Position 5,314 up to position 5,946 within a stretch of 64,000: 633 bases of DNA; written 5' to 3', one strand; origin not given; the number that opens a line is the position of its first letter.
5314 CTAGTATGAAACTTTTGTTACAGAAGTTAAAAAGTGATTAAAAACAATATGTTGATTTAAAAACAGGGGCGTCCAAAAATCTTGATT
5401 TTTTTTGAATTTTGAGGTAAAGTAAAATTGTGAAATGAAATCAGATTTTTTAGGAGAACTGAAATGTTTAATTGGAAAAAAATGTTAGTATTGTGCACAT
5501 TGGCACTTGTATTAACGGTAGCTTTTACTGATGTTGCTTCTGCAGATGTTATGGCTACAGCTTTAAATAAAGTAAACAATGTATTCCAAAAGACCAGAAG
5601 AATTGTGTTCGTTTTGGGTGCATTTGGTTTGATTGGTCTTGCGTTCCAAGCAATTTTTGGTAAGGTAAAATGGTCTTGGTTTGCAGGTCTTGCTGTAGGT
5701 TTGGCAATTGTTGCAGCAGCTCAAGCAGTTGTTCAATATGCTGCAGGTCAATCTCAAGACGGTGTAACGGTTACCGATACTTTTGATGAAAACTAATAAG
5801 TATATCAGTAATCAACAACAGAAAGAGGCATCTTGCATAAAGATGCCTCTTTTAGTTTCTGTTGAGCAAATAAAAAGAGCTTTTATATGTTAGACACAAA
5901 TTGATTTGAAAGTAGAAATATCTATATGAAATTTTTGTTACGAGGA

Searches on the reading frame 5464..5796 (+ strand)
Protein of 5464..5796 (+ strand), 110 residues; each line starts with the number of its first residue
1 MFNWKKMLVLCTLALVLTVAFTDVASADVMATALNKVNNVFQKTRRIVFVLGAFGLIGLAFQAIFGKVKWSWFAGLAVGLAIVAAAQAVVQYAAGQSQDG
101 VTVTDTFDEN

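Call 97: search_protein_families(library=pfam, proteins=[window:5464-5796:+], max_evalue=0.01)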
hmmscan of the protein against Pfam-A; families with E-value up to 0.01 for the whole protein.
window:5464-5796:+ (110 aa): 1 family
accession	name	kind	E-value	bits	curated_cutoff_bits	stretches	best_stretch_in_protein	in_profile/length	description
PF04956.18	TrbC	-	1.7e-09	38.2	27.9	1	5-92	8-97/98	TrbC/VIRB2 pilin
